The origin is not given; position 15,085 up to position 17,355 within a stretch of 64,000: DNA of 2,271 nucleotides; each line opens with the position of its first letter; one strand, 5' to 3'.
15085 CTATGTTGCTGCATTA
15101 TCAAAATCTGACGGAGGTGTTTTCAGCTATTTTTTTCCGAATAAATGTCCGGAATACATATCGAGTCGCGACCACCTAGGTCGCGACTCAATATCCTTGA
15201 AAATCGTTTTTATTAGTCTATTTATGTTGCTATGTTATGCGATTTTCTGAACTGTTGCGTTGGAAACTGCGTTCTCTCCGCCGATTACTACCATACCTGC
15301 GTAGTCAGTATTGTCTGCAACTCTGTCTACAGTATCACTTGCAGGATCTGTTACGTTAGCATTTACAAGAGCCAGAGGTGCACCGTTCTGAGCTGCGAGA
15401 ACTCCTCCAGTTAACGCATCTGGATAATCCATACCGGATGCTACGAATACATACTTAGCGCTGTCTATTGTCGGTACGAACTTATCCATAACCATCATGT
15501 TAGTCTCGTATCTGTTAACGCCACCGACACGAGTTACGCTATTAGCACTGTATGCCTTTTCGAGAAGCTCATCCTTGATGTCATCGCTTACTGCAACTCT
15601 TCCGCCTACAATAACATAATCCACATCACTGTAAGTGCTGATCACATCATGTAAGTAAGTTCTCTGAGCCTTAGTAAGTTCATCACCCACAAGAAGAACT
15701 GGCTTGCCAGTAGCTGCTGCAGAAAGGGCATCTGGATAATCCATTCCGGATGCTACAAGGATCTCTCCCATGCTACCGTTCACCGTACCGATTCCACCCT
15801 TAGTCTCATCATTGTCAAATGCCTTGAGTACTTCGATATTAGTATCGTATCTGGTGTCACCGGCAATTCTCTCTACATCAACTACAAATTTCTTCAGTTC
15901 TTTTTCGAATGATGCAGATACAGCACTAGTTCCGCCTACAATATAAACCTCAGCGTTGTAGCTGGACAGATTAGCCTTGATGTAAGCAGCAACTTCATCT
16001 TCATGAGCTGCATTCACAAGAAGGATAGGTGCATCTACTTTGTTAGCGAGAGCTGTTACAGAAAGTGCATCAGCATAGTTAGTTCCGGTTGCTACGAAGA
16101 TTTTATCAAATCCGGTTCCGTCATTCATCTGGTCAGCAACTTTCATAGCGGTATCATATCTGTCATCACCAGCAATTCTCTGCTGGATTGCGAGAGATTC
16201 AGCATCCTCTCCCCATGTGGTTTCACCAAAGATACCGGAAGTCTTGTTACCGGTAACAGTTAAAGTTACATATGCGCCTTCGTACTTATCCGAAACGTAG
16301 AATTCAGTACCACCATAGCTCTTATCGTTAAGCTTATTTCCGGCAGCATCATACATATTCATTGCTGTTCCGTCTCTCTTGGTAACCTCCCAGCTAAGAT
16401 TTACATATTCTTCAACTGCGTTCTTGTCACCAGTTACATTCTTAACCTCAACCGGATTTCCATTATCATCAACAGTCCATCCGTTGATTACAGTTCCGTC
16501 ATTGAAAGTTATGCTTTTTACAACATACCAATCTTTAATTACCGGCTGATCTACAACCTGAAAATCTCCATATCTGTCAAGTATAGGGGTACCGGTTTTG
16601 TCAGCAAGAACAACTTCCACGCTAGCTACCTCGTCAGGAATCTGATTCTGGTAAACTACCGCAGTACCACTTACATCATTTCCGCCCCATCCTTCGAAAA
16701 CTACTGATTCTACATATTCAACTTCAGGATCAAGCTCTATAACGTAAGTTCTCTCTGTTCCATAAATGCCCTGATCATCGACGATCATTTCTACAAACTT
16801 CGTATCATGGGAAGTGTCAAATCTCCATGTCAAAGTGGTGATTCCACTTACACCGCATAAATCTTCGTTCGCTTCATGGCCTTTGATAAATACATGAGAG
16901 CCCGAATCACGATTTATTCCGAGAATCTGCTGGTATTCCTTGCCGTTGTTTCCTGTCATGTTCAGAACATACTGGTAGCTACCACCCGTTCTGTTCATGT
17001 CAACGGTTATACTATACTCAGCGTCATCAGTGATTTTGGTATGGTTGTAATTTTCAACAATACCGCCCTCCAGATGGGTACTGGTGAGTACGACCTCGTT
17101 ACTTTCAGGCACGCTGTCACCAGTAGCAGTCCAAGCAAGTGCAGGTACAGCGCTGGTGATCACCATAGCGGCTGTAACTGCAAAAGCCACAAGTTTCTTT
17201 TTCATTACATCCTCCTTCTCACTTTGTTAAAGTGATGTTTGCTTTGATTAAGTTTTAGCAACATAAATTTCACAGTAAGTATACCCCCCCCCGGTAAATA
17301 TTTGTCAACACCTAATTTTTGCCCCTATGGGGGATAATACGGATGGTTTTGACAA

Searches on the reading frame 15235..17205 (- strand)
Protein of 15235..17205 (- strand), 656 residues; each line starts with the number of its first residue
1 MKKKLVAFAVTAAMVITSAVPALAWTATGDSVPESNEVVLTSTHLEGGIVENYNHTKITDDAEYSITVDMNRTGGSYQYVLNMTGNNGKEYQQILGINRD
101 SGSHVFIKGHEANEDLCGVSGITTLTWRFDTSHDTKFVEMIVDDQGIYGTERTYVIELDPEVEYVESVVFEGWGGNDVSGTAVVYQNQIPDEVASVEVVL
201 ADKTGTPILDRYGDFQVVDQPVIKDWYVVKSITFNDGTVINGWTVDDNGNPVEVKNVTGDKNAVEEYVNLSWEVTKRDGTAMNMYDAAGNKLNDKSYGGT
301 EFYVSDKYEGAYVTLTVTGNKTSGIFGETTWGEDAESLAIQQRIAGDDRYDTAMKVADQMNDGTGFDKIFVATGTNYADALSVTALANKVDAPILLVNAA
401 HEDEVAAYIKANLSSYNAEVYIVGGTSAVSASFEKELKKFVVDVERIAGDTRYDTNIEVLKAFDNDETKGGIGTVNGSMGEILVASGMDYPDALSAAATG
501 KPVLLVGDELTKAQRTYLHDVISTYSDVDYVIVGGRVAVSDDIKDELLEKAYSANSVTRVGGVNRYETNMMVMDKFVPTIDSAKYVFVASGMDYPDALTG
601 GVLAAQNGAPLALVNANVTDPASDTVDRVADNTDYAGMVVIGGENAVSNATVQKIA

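Call 5: search_protein_families(library=pfam, proteins=[window:15235-17205:-])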
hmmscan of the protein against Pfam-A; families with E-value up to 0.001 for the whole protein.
window:15235-17205:- (656 aa): 1 family
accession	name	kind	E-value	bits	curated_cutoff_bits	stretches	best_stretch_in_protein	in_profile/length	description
PF04122.17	CW_binding_2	-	8.3e-55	183.7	24.9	3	343-434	1-73/73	Cell wall binding domain 2 (CWB2)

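Call 8: find_encoding_contigs(protein=window:15235-17205:-, flank=10000, max_places=10)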
Protein window:15235-17205:- (656 aa): 2 contigs read that carry it; 2 places shown.
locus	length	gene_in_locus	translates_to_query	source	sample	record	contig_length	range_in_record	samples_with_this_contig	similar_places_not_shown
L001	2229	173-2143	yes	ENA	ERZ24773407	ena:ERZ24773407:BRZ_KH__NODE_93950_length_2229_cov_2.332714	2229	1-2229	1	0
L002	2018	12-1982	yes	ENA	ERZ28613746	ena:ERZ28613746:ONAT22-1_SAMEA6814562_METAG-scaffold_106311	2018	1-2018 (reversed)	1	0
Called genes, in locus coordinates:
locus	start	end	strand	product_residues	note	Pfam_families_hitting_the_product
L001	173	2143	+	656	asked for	PF04122:CW_binding_2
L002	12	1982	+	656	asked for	PF04122:CW_binding_2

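Call 18: find_homologous_proteins(query=window:15235-17205:-, max_evalue=1e-20)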
Query window:15235-17205:- (656 aa): 525 proteins with E <= 1e-20 among 8000 candidates; the best 120 are listed.
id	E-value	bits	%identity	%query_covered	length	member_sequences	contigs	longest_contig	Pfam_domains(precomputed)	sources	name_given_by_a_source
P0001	0.0e+0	1440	100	100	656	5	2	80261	PF04122.18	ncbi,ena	-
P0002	2.6e-245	834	66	100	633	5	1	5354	PF04122.18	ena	-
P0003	3.6e-244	830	65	100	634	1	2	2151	PF04122.18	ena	-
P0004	4.7e-235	800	64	100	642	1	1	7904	PF04122.18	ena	-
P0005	1.0e-234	799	61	100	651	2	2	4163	PF04122.18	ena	-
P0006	2.3e-230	785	63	100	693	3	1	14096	PF04122.18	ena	-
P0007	1.6e-225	769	62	100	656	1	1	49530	PF04122.18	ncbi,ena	-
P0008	3.7e-223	761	63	96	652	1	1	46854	PF04122.18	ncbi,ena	-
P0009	7.7e-216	737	59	100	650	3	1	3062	PF04122.18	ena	-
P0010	3.5e-182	625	54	100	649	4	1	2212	PF04122.18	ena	-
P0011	1.3e-158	548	47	100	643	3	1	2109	PF04122.18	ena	-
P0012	6.5e-153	529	48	100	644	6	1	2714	PF04122.18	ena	-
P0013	1.9e-152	527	50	100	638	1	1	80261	PF04122.18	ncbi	-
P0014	3.2e-149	517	47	100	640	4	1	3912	PF04122.18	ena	-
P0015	2.1e-146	507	46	100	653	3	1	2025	PF04122.18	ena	-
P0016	1.1e-144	502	46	100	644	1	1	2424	PF04122.18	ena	-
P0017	4.2e-144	500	47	100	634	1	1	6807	PF04122.18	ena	-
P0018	1.2e-142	495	46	100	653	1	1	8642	PF04122.18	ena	-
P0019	1.7e-142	494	46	100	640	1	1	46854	PF04122.18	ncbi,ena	-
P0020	1.7e-141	491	47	100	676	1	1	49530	PF04122.18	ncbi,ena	-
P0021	2.2e-141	491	47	100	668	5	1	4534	PF04122.18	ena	-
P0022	2.0e-132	461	45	100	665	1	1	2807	PF04122.18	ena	-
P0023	3.3e-132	460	43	100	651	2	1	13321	PF04122.18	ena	-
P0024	8.8e-132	459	44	100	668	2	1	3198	PF04122.18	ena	-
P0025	1.0e-131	459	43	100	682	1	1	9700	PF04122.18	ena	-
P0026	1.1e-131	459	44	100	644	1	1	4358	PF04122.18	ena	-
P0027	3.9e-131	457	43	100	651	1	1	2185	PF04122.18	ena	-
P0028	6.4e-131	456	44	100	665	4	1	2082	PF04122.18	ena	-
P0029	2.6e-128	447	45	100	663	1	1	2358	PF04122.18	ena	-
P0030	1.7e-125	438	45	100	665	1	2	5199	PF04122.18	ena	-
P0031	9.1e-125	436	44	100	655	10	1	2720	PF04122.18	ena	-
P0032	1.2e-119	419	43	100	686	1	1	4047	PF04122.18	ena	-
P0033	2.8e-118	414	42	100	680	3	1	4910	PF04122.18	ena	-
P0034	1.4e-114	402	47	84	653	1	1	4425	PF04122.18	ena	-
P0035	2.9e-114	401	41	100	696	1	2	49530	PF04122.18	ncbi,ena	-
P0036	1.6e-112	395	41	100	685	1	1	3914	PF04122.18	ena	-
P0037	4.9e-112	394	43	100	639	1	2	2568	PF04122.18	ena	-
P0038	3.9e-109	384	43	100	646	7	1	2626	PF04122.18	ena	-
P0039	7.9e-108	380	40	100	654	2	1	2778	PF04122.18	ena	-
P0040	7.9e-106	373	41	100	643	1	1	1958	PF04122.18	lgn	-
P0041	4.2e-105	371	41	100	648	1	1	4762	PF04122.18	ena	-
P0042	5.7e-102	360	40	100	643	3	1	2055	PF04122.18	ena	-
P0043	2.9e-87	312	36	100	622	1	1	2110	PF04122.18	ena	-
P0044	3.3e-86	308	43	76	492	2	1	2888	PF04122.18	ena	-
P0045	3.3e-85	305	37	100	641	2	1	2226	PF04122.18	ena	-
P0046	2.1e-83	299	37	100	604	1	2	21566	PF04122.18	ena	-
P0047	1.4e-78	283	37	100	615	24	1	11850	PF04122.18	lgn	-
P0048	5.1e-76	275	37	100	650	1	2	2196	PF04122.18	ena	-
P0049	9.6e-76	274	34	100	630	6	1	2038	PF04122.18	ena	-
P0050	1.3e-75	273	36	100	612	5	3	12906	PF04122.18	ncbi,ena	-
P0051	5.1e-74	268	36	100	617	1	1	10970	PF04122.18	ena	-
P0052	6.4e-74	268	36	100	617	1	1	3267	PF04122.18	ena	-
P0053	1.0e-73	267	36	100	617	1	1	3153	PF04122.18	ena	-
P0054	1.4e-73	267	36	100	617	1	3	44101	PF04122.18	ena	-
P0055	2.2e-73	266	36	100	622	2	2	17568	PF04122.18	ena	-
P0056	3.0e-73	266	36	100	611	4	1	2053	PF04122.18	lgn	-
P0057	4.0e-73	265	36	100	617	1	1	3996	PF04122.18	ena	-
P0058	1.1e-72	264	36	100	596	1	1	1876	PF04122.18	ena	-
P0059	6.0e-71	258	34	100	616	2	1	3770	PF04122.18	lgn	-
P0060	4.3e-69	252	36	100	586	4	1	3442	PF04122.18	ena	-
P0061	1.4e-65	240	34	100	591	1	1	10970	PF04122.18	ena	-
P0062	8.4e-65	238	34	100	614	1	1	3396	PF04122.18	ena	-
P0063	9.9e-65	237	34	100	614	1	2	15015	PF04122.18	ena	-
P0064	4.5e-64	235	34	100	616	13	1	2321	PF04122.18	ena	-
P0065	6.2e-64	235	34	100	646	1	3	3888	PF04122.18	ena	-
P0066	7.7e-64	235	34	100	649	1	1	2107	PF04122.18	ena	-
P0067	1.0e-63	234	34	100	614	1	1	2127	PF04122.18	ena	-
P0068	1.7e-63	233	42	66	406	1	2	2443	PF04122.18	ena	-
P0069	2.6e-63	233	32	100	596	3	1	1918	PF04122.18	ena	-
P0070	1.9e-62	230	34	100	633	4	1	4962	PF04122.18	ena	-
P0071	2.5e-60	223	43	54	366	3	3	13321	PF04122.18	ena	-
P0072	6.0e-59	218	34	100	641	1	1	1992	PF04122.18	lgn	-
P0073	3.9e-56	209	46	50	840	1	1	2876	PF04122.18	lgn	-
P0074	2.7e-55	206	46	11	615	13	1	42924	PF04122.18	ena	-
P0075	3.0e-55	206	38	61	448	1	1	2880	PF04122.18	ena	-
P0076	1.1e-54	204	46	48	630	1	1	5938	PF04122.18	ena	-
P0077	1.6e-54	204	44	48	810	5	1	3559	PF09479.17,PF04122.18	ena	-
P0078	2.0e-54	203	45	48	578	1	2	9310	PF04122.18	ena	-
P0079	1.5e-53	200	40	62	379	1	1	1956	PF04122.18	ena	-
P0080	2.4e-53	200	31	100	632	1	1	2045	PF04122.18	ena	-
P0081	1.3e-52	197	42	48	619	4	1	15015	PF04122.18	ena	-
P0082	2.5e-52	196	43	48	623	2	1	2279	PF04122.18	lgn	-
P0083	1.3e-47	181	38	59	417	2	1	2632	PF04122.18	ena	-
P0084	5.8e-47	179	42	48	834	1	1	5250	PF04122.18,PF02368.25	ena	-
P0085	4.2e-46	176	43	47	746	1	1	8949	PF13416.12,PF04122.18,PF01547.31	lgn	-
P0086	4.9e-46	176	40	48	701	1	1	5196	PF04122.18,PF02368.25,PF26918.1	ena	-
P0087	3.4e-45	173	38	49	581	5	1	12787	PF04122.18,PF18013.7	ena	-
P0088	4.7e-45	172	42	50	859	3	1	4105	PF05547.18,PF04122.18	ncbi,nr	ncbi:MAG: cell wall-binding repeat-containing protein [Firmicutes bacterium]|nr:cell wall-binding re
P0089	1.8e-44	171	42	48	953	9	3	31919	PF04122.18,PF01832.26,PF08239.18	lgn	-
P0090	2.3e-44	170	39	48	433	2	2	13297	PF04122.18,PF03413.26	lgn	-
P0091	1.4e-43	168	42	48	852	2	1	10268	PF04122.18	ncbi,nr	ncbi:MAG: cell wall-binding repeat-containing protein [Firmicutes bacterium]|nr:cell wall-binding re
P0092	1.6e-43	167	40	47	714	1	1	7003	PF04122.18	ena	-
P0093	9.5e-43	165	38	48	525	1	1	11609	PF13306.13,PF04122.18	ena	-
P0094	9.6e-43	165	43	43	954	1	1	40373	PF13306.13,PF04122.18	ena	-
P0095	1.4e-42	164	40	49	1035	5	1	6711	PF13306.13,PF04122.18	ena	-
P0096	2.3e-42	164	41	48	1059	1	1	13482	PF04122.18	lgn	-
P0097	2.6e-42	163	37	48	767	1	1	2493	PF04122.18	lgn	-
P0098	2.9e-42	163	40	49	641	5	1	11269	PF01183.27,PF04122.18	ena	-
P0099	3.4e-42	163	41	48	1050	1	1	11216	PF04122.18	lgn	-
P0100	8.3e-42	162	37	49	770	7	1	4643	PF04122.18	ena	-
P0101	1.1e-41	161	40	46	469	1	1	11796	PF04122.18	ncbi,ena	-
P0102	1.2e-41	161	39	48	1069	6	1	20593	PF05547.18,PF04122.18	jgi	jgi:M6 family metalloprotease-like protein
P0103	5.5e-41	159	41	42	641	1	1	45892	PF01183.27,PF04122.18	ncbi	-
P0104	8.3e-41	158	39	48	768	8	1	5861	PF13306.13,PF04122.18,PF13855.13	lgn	-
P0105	1.0e-40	158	39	48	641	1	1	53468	PF01183.27,PF04122.18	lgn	-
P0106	1.4e-40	158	41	42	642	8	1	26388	PF01183.27,PF04122.18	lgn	-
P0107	1.4e-40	158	41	42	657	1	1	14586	PF01183.27,PF04122.18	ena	-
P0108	1.8e-40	157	41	42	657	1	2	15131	PF01183.27,PF04122.18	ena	-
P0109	2.9e-40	157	41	42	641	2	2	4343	PF01183.27,PF04122.18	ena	-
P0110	3.0e-40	157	34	48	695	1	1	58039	PF13306.13,PF04122.18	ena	-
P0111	3.1e-40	157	41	48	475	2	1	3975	PF04122.18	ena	-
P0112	3.2e-40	157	42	42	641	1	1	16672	PF01183.27,PF04122.18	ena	-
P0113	4.1e-40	156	36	48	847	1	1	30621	PF00112.30,PF04122.18,PF18560.8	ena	-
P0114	4.6e-40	156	40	48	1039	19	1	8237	PF05547.18,PF04122.18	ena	-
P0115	6.5e-40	156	38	48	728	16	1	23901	PF04122.18,PF01841.26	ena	-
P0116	8.1e-40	155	35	61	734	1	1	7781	PF04122.18,PF01841.26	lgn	-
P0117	1.3e-39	155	37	41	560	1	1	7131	PF04122.18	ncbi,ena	-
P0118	1.4e-39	154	36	49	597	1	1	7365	PF01183.27,PF04122.18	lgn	-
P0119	1.5e-39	154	40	48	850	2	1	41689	PF04122.18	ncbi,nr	ncbi:MAG: cell wall-binding repeat-containing protein [Clostridia bacterium]|nr:cell wall-binding re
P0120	1.8e-39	154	38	47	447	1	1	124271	PF04122.18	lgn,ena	-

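Call 19: find_encoding_contigs(protein=P0007, flank=10000, max_places=4)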
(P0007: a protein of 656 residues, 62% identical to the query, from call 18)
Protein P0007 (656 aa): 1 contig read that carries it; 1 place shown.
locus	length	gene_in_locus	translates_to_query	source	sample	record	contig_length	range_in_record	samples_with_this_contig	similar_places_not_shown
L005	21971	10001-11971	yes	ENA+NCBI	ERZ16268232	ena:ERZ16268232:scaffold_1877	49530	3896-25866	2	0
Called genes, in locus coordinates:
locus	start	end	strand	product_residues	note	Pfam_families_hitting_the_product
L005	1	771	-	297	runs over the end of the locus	PF02567:PhzC-PhzF, PF01678:DAP_epimerase (weak)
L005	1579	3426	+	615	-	PF04122:CW_binding_2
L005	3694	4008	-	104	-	PF05016:ParE_toxin (weak)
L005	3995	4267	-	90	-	PF02604:PhdYeFM_antitox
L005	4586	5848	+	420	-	PF04122:CW_binding_2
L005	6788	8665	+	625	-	PF04122:CW_binding_2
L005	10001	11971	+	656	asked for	PF04122:CW_binding_2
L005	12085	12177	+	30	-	-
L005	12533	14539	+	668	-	PF04122:CW_binding_2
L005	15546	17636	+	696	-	PF04122:CW_binding_2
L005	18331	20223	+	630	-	PF04122:CW_binding_2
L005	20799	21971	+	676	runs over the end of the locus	PF04122:CW_binding_2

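Call 20: find_encoding_contigs(protein=P0008, flank=10000, max_places=4)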
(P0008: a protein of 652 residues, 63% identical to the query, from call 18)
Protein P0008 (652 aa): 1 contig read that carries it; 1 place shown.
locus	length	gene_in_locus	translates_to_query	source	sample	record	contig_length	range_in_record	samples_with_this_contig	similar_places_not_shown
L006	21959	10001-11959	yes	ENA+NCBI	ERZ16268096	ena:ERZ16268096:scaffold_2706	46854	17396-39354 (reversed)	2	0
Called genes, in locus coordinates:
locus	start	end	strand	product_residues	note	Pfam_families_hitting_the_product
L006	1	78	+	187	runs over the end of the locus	PF04079:SMC_ScpB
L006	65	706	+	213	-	PF14353:CpXC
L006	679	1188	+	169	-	PF13238:AAA_18 (weak), PF01202:SKI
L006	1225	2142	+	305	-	PF01515:PTA_PTB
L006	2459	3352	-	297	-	PF02567:PhzC-PhzF, PF01678:DAP_epimerase (weak)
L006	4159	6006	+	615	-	PF04122:CW_binding_2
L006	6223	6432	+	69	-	-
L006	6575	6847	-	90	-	PF02604:PhdYeFM_antitox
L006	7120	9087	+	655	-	PF04122:CW_binding_2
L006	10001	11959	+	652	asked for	PF04122:CW_binding_2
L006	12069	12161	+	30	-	-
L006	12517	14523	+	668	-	PF04122:CW_binding_2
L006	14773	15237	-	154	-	-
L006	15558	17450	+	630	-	PF04122:CW_binding_2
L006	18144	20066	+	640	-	PF04122:CW_binding_2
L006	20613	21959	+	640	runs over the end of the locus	PF04122:CW_binding_2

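Call 21: find_encoding_contigs(protein=P0006, flank=10000, max_places=4)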
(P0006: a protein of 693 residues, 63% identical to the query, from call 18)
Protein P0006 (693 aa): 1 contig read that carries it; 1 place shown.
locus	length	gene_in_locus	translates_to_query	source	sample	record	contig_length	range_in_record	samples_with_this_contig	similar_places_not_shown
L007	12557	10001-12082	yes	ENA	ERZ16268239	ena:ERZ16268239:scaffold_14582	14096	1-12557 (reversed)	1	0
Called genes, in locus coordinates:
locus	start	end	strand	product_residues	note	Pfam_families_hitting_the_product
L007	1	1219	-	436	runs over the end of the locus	PF06050:HGD-D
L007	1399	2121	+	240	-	PF01478:Peptidase_A24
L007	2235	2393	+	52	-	PF01985:CRS1_YhbY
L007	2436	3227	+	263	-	PF01416:PseudoU_synth_1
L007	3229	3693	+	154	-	PF00383:dCMP_cyt_deam_1, PF14437:MafB19-deam, PF14439:Bd3614-deam (weak)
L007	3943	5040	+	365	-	PF00953:Glycos_transf_4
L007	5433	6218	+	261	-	-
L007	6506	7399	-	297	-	PF02567:PhzC-PhzF, PF01678:DAP_epimerase (weak)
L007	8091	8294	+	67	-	PF04122:CW_binding_2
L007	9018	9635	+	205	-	-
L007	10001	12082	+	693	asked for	PF04122:CW_binding_2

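Call 23: list_cluster_members(proteins=[P0001, P0007, P0008, P0013])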
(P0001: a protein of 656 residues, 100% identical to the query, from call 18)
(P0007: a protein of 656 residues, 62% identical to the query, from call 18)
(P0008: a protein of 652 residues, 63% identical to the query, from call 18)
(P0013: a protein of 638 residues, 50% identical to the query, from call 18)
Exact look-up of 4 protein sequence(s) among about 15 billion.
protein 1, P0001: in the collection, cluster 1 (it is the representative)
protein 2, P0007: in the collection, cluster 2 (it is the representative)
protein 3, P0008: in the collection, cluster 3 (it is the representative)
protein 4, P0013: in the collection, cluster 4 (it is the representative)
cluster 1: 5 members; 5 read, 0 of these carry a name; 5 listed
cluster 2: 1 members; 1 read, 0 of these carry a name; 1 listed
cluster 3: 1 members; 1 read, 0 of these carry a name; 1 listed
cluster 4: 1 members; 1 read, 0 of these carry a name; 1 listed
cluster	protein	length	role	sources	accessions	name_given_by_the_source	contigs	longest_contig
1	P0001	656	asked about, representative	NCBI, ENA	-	-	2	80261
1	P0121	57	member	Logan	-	-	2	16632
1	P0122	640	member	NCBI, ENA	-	-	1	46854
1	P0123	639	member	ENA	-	-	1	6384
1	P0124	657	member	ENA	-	-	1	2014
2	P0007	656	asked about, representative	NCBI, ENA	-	-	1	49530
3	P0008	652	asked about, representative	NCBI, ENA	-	-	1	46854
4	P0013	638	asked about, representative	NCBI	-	-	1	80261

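Call 31: find_related_loci(query=A2, collection=genome_contigs, flank=10000)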
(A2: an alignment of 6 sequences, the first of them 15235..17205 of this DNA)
Query A2 (656 aa) in genome_contigs; peptide patterns used: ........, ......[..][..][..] (x = any residue, [..] = any of these).
318 stretches matched a pattern; 2 encode a relative of the query (tblastn E <= 1e-3); 2 distinct loci.
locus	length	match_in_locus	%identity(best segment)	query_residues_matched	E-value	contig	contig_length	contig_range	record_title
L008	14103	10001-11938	63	1-656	0e+0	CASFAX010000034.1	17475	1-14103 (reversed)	uncultured Firmicutes bacterium isolate A23_L1_391391_idba_bin.82 genome assembly, contig: A23_L1_391391_idba_bin.82.fa_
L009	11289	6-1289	69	205-656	0e+0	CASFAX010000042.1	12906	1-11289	uncultured Firmicutes bacterium isolate A23_L1_391391_idba_bin.82 genome assembly, contig: A23_L1_391391_idba_bin.82.fa_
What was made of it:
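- On Promoter-spacer homopolymer phase variation (porA / tp0126 type contingency locus): The organism is known only from metagenome bins (calls 8, 19, 20, 31).
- The length differences sit in otherwise 100% identical promoters from several independent samples and several short-read assemblers (contig names suggest SPAdes, IDBA and others; calls 8, 19, 20, 31).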

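Call 42: find_encoding_contigs(protein=P0023, flank=10000, max_places=10)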
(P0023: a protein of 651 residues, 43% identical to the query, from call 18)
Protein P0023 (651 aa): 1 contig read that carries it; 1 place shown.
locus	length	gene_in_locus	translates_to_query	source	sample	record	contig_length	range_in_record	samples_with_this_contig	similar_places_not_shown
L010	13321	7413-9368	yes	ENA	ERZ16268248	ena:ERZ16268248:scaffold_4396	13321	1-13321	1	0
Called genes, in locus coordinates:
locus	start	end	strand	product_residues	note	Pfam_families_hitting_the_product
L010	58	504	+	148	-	-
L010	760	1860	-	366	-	PF04122:CW_binding_2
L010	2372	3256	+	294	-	PF02498:Bro-N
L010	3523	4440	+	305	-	PF04122:CW_binding_2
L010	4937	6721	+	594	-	PF04122:CW_binding_2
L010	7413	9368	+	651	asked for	PF04122:CW_binding_2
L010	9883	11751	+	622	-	PF04122:CW_binding_2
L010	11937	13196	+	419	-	PF13476:AAA_23, PF02463:SMC_N (weak), PF13304:AAA_21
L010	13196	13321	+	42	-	?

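Call 43: find_encoding_contigs(protein=P0025, flank=10000, max_places=10)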
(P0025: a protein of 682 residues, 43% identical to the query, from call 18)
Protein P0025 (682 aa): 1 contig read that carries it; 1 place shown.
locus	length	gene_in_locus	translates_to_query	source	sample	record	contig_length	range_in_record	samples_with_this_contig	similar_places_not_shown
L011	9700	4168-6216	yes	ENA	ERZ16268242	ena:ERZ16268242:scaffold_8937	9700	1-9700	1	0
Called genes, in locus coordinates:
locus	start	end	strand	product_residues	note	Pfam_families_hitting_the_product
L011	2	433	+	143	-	?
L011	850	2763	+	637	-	PF04122:CW_binding_2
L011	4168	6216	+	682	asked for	PF04122:CW_binding_2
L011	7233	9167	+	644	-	PF04122:CW_binding_2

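Call 44: find_encoding_contigs(protein=P0018, flank=10000, max_places=10)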
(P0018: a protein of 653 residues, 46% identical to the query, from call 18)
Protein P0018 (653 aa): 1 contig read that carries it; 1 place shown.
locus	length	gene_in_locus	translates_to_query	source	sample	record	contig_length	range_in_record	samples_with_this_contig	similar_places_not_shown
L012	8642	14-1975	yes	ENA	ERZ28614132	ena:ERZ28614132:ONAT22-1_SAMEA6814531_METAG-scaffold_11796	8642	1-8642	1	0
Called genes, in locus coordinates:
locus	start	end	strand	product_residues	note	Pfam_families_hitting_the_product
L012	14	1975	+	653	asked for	PF04122:CW_binding_2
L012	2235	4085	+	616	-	-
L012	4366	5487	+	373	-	-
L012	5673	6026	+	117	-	PF13560:HTH_31, PF12844:HTH_19, PF01381:HTH_3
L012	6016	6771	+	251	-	PF06114:Peptidase_M78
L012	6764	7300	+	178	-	PF11848:DUF3368 (weak)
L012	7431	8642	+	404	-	?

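Call 45: find_encoding_contigs(protein=P0004, flank=10000, max_places=10)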
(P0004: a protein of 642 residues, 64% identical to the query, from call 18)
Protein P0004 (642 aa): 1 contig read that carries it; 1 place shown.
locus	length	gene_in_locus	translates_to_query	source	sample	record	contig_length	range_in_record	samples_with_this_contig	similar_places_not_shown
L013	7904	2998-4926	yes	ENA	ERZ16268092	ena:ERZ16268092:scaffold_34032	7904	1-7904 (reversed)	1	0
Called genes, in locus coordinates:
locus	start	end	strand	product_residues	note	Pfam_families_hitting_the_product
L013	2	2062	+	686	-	?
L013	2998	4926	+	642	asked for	PF04122:CW_binding_2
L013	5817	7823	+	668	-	PF04122:CW_binding_2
